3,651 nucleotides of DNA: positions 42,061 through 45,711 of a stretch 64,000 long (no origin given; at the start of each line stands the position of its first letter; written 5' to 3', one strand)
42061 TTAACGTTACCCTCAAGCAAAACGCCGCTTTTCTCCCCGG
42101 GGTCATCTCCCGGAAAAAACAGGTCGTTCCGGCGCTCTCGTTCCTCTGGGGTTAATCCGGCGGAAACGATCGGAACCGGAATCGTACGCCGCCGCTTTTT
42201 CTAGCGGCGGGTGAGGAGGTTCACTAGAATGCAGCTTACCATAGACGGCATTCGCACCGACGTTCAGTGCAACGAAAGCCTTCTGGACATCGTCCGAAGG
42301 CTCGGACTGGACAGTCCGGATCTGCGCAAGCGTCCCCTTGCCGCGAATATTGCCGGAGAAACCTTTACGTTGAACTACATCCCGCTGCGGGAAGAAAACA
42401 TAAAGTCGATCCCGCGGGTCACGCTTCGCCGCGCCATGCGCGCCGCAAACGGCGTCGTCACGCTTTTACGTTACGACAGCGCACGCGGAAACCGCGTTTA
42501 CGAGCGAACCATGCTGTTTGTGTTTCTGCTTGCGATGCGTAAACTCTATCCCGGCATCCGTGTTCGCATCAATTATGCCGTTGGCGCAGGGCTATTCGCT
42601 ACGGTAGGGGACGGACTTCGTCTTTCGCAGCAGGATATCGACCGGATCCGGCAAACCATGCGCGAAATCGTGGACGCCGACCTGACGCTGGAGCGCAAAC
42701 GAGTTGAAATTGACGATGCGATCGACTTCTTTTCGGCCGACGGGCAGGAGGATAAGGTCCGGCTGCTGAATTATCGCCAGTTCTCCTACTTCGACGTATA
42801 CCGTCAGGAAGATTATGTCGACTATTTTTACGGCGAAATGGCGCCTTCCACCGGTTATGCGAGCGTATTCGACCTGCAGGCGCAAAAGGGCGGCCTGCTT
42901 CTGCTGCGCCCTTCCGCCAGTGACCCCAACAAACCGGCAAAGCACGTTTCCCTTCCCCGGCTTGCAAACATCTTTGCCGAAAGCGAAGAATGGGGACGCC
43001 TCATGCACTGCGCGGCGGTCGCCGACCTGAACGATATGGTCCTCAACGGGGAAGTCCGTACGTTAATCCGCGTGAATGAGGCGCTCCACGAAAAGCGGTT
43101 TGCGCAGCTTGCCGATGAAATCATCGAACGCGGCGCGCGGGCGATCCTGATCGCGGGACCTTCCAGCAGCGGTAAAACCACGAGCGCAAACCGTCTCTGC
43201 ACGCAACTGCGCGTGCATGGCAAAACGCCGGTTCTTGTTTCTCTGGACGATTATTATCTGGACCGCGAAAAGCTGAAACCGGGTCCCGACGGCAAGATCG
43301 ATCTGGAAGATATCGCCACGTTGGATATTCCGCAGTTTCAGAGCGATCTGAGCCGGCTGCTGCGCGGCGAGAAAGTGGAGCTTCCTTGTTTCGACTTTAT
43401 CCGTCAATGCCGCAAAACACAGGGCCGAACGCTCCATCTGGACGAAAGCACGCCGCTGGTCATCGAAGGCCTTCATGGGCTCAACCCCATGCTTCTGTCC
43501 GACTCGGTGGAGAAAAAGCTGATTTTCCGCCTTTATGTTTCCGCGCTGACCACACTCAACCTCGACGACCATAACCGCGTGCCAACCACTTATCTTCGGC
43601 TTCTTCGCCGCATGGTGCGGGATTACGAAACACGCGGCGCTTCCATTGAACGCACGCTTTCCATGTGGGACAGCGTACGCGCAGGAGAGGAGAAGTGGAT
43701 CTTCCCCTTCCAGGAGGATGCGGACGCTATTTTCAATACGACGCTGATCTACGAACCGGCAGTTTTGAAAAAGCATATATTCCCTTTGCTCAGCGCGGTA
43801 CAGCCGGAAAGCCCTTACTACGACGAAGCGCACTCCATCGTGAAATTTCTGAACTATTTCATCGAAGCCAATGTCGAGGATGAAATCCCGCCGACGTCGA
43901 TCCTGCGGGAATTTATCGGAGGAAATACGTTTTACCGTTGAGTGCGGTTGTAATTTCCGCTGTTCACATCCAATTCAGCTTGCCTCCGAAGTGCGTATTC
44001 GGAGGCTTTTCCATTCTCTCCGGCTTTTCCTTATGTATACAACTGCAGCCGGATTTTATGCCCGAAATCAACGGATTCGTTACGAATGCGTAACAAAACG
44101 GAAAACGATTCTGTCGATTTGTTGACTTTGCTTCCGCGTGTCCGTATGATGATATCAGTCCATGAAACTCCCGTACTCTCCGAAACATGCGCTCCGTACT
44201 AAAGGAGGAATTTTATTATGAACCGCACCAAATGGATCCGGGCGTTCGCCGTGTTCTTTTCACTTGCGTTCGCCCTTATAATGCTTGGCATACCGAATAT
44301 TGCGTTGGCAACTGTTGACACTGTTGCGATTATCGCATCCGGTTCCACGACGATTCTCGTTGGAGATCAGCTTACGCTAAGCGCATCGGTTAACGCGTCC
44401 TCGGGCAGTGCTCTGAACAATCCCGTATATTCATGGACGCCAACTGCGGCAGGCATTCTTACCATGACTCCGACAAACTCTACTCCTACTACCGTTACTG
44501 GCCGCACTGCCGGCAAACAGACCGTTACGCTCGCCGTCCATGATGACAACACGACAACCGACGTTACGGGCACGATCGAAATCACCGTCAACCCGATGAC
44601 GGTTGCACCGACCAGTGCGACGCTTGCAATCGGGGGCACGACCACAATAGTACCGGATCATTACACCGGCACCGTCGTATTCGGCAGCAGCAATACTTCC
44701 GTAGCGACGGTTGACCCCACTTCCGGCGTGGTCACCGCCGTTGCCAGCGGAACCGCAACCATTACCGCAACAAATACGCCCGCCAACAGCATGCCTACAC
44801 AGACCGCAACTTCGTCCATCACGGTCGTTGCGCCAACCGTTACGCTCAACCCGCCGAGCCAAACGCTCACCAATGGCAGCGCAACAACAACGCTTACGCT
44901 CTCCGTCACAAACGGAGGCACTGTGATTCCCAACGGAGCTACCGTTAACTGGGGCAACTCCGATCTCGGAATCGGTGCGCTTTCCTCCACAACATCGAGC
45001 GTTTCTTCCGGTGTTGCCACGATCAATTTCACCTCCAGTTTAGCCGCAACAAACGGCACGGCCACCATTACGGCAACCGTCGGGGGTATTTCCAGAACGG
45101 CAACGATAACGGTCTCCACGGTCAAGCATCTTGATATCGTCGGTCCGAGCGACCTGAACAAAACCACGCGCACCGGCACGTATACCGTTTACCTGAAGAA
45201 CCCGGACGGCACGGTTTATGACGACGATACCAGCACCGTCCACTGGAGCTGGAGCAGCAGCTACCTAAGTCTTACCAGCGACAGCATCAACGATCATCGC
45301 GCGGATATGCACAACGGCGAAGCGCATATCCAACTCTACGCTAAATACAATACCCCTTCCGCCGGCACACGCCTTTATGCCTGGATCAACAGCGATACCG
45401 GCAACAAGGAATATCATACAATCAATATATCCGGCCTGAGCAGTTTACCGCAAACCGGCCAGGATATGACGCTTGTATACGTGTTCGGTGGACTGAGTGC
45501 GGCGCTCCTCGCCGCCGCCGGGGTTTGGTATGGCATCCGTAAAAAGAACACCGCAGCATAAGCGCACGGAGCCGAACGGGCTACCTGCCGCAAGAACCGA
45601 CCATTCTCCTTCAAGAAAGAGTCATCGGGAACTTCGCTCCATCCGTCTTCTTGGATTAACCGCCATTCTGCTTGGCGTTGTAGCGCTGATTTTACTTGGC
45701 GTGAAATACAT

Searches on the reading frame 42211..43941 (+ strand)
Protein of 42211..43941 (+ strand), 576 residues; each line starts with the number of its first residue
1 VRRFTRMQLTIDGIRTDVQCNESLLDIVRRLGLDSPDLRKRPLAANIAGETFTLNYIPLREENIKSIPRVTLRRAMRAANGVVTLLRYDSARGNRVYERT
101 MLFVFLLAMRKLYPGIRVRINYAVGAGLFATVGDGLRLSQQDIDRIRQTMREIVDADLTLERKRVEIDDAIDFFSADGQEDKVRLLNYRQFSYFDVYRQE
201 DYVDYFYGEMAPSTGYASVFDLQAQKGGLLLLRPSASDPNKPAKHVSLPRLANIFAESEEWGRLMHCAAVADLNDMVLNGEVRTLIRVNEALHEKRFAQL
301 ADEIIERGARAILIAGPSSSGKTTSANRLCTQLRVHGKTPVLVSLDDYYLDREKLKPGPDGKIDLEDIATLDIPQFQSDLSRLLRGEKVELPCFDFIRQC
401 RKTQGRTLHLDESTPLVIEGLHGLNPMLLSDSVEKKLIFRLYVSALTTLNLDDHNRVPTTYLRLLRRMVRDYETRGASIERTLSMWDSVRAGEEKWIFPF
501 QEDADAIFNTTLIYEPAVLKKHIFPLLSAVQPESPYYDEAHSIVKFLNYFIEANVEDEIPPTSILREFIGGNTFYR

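Call 12: search_protein_families(library=ncbifam, proteins=[window:42211-43941:+], max_evalue=0.00001)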
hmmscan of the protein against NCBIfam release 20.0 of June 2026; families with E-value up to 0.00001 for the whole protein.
window:42211-43941:+ (576 aa): 4 families
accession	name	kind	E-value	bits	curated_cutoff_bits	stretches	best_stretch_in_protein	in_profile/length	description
NF004018.0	PRK05480.1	equivalog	3.6e-21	75.6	180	1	311-511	8-188/210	uridine kinase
TIGR00235.1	udk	equivalog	8.5e-20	71.3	220.3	1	312-509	9-186/207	uridine kinase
NF006746.0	PRK09270.1-5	subfamily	1.3e-10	40.6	250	1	296-420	4-131/210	nucleoside/nucleotide kinase family protein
NF006743.0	PRK09270.1-2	equivalog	1.8e-07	30.4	227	1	294-419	12-136/217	nucleoside/nucleotide kinase family protein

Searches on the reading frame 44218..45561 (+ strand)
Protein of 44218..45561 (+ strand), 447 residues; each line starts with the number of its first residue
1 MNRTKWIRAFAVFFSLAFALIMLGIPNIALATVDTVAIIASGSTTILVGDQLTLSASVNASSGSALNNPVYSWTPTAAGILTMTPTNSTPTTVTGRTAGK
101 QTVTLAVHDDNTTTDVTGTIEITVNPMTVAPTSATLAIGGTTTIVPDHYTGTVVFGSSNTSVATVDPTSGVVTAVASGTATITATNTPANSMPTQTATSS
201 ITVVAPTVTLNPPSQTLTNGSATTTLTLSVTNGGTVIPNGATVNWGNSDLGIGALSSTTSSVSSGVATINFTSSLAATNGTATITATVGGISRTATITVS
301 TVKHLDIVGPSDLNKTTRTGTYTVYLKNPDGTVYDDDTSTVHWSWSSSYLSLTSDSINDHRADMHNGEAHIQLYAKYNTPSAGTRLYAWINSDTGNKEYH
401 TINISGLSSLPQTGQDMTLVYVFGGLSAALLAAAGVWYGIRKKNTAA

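Call 12: search_protein_families(library=ncbifam, proteins=[window:44218-45561:+], max_evalue=0.00001)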
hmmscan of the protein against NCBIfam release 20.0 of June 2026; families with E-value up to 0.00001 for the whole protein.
window:44218-45561:+ (447 aa): 1 family
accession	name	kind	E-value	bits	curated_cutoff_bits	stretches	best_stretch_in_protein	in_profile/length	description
TIGR01167.1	LPXTG_anchor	domain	2.7e-06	27.8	15.9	1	409-444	1-33/34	LPXTG cell wall anchor domain-containing protein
